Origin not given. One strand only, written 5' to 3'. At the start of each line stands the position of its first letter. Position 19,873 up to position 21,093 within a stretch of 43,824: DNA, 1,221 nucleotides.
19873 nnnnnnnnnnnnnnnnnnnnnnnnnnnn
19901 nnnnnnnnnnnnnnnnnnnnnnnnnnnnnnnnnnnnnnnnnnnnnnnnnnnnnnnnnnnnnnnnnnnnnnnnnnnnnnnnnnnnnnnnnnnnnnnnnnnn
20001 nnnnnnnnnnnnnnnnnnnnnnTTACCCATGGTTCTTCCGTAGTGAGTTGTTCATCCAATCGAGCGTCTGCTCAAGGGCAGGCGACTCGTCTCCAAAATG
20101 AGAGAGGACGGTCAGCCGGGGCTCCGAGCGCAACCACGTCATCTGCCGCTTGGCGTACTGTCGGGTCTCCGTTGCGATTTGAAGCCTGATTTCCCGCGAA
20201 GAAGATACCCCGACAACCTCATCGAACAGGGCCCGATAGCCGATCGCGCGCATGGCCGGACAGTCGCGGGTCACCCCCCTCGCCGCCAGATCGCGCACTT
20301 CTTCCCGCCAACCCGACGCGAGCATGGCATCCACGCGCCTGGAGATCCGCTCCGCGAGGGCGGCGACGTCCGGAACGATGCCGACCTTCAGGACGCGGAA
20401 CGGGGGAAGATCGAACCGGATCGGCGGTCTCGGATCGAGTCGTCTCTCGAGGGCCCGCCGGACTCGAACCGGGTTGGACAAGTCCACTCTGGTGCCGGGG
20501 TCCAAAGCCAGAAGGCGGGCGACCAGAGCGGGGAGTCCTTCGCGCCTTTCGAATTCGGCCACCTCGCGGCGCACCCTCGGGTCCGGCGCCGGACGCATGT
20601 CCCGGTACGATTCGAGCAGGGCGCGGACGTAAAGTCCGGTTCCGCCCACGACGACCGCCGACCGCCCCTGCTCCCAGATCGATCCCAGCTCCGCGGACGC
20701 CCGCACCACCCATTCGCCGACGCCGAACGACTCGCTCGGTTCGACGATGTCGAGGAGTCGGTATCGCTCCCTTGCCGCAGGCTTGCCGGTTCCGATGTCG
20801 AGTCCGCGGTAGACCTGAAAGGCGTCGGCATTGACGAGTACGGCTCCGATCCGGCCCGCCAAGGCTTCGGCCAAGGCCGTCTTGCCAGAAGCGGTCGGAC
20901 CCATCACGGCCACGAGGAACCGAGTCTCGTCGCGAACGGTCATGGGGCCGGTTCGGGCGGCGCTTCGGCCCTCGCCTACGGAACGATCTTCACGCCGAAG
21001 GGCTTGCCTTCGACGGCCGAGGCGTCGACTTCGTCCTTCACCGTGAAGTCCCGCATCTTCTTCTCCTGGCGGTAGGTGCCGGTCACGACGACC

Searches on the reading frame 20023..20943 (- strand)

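Call 91: search_protein_families(library=pfam, proteins=[window:20023-20943:-], max_evalue=0.000001)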
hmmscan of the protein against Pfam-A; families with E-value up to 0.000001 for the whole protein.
window:20023-20943:- (306 aa): 2 families
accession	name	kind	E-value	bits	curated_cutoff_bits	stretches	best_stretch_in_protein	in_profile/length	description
PF01715.23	IPPT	-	4.3e-58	197.3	23.6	1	43-273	1-242/243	IPP transferase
PF01745.22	IPT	-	5.9e-07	29.6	20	0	12-59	5-52/233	Isopentenyl transferase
